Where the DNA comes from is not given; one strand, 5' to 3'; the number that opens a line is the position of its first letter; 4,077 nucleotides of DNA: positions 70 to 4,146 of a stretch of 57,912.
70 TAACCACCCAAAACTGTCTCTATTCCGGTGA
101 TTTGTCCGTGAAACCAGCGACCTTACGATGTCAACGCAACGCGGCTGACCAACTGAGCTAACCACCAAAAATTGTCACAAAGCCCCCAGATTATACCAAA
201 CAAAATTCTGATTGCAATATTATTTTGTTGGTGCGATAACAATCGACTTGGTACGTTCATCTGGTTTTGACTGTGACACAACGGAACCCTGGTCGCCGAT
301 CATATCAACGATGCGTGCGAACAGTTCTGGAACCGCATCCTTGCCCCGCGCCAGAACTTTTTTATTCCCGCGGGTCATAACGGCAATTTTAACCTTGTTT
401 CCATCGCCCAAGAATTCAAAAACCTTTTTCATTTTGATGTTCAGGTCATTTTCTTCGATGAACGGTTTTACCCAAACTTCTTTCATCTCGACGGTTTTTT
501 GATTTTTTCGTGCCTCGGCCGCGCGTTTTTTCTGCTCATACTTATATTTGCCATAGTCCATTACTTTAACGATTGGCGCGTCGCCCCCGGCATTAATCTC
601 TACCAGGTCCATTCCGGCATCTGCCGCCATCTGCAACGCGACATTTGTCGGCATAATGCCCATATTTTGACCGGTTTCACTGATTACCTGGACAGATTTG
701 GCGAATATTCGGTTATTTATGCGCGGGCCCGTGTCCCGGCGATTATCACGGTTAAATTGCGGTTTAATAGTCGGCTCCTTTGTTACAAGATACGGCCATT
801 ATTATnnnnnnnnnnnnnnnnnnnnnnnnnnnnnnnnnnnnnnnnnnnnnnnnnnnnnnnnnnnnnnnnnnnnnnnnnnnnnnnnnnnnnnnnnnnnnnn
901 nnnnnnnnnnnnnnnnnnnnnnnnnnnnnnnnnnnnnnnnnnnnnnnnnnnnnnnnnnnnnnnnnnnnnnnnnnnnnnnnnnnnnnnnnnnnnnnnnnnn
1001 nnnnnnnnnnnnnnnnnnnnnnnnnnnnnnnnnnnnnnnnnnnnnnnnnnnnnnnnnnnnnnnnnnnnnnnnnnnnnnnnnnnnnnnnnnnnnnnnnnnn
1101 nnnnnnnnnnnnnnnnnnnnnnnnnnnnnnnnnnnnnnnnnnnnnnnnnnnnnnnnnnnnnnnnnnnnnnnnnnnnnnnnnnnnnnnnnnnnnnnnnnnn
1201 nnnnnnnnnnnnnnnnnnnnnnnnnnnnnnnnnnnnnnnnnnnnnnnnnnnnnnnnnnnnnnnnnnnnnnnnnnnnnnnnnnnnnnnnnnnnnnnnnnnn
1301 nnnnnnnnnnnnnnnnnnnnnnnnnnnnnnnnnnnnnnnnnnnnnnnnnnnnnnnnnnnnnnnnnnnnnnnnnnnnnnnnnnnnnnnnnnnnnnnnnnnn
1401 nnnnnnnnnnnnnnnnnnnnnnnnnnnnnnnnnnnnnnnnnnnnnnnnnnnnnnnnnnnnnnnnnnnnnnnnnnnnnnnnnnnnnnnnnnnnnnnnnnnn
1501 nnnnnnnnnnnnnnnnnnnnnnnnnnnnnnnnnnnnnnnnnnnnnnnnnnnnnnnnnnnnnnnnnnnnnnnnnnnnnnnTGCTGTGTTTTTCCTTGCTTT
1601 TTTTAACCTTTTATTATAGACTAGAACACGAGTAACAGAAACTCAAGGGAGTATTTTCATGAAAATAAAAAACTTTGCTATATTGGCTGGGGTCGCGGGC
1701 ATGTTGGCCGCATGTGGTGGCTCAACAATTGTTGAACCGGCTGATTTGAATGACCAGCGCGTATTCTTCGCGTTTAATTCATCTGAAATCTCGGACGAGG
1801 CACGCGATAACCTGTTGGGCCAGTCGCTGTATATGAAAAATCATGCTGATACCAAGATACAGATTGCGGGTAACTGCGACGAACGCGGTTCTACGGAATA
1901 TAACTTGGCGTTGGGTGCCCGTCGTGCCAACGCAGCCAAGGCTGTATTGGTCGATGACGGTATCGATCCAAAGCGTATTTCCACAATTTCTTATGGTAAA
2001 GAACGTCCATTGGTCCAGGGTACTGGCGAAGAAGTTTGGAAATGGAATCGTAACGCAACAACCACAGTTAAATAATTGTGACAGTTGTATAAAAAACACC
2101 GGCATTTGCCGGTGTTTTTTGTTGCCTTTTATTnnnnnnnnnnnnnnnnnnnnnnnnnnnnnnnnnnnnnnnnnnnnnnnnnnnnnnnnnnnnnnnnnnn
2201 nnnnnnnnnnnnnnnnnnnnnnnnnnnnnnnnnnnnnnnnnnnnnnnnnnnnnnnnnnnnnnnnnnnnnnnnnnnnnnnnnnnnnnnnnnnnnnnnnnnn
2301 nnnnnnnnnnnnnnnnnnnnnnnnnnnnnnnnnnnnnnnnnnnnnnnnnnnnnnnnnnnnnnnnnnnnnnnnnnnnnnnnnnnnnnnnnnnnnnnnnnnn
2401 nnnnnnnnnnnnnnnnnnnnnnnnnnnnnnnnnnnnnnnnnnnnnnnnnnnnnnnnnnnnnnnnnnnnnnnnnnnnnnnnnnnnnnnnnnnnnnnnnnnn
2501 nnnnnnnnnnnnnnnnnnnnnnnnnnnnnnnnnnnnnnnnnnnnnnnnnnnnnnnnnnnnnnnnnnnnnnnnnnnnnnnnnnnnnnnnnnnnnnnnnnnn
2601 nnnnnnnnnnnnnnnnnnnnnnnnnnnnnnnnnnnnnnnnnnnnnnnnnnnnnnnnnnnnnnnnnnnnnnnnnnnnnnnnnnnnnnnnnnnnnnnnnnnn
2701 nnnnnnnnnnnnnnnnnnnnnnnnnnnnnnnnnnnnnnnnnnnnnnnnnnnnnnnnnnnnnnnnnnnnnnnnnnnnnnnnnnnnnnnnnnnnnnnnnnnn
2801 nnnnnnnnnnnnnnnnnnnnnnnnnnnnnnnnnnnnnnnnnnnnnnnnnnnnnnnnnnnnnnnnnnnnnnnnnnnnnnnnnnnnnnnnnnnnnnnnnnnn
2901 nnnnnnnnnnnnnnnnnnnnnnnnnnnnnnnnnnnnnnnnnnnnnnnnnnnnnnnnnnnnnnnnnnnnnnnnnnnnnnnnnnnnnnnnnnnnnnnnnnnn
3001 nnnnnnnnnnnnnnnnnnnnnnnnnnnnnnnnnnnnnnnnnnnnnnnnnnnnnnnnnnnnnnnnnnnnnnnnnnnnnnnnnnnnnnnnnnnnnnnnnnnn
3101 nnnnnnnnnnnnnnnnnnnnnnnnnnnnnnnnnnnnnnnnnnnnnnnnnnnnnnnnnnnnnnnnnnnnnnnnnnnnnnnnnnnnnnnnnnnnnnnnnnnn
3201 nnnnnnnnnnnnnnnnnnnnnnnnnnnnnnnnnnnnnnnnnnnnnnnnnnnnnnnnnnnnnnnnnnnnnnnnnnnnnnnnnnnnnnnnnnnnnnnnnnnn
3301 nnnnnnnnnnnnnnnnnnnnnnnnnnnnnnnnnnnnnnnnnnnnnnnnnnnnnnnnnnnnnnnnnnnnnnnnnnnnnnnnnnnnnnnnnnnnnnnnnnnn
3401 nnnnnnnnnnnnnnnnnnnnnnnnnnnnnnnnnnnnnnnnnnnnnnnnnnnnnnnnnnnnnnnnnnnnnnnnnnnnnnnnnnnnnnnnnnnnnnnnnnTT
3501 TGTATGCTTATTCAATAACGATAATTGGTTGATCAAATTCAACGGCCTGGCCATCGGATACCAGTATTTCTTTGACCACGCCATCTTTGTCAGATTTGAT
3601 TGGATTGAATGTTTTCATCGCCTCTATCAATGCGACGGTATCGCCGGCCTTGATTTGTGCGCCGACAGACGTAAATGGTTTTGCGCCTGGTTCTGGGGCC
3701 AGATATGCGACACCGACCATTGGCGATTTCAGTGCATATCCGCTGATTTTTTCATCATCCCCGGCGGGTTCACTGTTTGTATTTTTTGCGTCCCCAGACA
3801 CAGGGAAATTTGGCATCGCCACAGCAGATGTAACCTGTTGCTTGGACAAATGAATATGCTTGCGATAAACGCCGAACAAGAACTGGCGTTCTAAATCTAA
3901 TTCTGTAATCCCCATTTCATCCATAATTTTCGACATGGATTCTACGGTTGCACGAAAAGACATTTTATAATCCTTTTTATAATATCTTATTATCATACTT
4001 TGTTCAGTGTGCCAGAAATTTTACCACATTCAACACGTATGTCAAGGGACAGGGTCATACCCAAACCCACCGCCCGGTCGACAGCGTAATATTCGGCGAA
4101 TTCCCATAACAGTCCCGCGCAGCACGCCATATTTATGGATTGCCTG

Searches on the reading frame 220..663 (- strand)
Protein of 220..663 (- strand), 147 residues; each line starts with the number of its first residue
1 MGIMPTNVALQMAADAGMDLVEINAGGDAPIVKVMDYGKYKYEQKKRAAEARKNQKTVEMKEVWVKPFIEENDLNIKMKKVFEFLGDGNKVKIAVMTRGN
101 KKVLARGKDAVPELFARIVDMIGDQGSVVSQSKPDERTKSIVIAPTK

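Call 51: search_protein_families(library=pfam, proteins=[window:220-663:-], max_evalue=0.0001)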
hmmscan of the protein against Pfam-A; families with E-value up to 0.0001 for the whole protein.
window:220-663:- (147 aa): 2 families
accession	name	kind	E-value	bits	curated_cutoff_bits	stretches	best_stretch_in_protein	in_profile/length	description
PF05198.21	IF3_N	-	5.9e-19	68.5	26.9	1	1-51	20-70/70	Translation initiation factor IF-3, N-terminal domain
PF00707.27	IF3_C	-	5.3e-15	55.6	34.8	1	58-145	1-85/86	Translation initiation factor IF-3, C-terminal domain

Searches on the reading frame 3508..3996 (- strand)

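Call 51: search_protein_families(library=pfam, proteins=[window:3508-3996:-], max_evalue=0.0001)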
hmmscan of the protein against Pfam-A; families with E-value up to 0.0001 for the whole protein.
window:3508-3996:- (162 aa): 2 families
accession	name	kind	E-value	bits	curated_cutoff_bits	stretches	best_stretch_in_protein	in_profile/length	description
PF00364.28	Biotin_lipoyl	-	7.6e-20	71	22.1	1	89-161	3-73/73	Biotin-requiring enzyme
PF13533.13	Biotin_lipoyl_2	-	1.4e-05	25.2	29.8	0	132-162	2-32/32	Biotin-lipoyl like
